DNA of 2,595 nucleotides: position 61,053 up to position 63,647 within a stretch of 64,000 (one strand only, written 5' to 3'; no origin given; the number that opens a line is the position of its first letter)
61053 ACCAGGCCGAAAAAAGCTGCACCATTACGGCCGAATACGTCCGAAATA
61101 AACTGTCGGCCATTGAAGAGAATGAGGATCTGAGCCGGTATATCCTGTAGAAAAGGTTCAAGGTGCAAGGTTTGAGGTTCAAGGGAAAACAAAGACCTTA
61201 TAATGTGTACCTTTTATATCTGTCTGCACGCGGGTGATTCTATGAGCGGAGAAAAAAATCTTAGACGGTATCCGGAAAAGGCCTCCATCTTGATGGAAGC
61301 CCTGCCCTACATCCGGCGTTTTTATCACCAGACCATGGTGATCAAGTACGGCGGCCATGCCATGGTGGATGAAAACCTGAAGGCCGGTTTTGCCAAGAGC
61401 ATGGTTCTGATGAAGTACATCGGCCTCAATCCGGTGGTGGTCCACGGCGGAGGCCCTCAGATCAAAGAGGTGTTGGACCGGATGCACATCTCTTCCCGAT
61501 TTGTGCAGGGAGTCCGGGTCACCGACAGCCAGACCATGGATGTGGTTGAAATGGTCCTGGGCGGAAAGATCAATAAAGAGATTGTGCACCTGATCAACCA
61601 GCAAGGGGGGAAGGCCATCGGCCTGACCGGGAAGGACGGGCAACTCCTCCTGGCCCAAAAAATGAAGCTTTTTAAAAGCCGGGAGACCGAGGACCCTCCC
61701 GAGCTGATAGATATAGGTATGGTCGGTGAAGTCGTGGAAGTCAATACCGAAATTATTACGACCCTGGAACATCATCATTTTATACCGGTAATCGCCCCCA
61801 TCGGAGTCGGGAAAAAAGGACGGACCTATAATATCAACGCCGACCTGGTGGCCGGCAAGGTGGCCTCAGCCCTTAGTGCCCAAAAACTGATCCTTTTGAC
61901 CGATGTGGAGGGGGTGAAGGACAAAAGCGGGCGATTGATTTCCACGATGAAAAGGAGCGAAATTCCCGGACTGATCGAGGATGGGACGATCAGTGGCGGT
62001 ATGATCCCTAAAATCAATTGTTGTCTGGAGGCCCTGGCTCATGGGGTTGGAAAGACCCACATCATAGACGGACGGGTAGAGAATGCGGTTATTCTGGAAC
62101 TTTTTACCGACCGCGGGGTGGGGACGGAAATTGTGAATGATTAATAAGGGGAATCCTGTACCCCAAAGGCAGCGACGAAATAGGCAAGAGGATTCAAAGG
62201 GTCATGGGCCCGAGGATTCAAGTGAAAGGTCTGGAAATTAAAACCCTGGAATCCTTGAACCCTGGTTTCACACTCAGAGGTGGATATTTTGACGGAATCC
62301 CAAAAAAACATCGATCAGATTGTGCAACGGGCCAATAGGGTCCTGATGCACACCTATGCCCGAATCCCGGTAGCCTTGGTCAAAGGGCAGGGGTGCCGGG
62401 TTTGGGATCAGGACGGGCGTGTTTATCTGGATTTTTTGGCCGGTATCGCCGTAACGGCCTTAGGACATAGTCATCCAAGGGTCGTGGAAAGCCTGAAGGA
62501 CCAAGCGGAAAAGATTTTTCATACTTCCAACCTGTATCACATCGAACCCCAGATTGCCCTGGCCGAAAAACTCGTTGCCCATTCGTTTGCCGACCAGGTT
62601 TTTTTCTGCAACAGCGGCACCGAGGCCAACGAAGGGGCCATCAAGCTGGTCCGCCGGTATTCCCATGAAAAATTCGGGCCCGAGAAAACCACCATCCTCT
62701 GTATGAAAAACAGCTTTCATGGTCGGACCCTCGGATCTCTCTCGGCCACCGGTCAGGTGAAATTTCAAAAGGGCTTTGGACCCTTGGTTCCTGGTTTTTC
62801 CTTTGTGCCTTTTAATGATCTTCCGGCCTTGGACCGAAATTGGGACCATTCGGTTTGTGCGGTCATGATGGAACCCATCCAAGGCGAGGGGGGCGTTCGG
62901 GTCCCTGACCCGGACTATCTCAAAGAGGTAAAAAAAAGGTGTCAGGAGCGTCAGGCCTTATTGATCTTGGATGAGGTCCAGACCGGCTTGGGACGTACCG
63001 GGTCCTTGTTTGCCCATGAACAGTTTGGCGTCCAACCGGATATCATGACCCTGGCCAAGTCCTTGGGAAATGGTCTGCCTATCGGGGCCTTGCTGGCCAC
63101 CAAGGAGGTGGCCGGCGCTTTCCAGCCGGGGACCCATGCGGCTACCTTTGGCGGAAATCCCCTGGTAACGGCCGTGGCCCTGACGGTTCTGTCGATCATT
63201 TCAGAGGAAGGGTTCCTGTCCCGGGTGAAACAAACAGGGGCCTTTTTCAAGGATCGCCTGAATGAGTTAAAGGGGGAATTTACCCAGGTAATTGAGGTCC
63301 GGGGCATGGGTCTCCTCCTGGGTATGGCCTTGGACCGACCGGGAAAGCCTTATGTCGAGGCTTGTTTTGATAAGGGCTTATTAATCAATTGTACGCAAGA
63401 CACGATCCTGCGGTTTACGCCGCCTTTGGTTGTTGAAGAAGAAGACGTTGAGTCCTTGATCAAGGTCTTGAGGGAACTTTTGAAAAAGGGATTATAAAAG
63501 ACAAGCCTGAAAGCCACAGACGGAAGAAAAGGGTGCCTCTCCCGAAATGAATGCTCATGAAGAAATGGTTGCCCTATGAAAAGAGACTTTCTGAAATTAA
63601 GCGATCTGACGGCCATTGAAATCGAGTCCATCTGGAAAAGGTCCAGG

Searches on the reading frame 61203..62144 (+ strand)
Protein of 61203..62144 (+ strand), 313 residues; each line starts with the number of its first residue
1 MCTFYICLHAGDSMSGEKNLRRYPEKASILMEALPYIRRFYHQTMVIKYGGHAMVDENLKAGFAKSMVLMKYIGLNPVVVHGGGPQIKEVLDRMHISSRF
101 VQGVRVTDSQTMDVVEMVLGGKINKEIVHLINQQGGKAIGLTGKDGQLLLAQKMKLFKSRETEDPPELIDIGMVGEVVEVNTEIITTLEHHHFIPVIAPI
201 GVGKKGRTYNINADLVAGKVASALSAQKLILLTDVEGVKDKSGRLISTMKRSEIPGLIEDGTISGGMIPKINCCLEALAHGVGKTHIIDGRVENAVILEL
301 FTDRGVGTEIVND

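Call 38: search_protein_families(library=pfam, max_evalue=0.00001, proteins=[window:61203-62144:+])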
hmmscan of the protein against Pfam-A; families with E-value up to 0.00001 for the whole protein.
window:61203-62144:+ (313 aa): 1 family
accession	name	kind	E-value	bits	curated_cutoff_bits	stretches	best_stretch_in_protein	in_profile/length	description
PF00696.33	AA_kinase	-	2.8e-42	145.5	24.9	1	44-289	2-234/234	Amino acid kinase family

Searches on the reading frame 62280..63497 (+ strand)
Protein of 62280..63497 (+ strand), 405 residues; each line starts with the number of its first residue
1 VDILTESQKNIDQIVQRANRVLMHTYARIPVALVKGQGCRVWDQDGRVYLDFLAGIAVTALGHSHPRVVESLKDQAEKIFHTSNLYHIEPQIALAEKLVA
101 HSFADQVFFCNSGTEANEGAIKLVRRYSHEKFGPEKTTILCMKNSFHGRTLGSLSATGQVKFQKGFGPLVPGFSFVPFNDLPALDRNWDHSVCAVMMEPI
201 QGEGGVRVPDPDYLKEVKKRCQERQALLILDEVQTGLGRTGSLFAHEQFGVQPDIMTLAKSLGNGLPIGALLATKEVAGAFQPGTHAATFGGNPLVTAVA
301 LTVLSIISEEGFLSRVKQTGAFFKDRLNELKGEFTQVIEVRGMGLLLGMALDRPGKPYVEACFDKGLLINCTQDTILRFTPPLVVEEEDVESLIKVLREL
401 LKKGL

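Call 38: search_protein_families(library=pfam, max_evalue=0.00001, proteins=[window:62280-63497:+])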
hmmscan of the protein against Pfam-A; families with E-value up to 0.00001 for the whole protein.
window:62280-63497:+ (405 aa): 1 family
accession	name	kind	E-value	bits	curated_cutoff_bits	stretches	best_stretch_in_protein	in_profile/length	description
PF00202.27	Aminotran_3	-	1.1e-127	426.5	30.5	1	26-399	6-401/403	Aminotransferase class-III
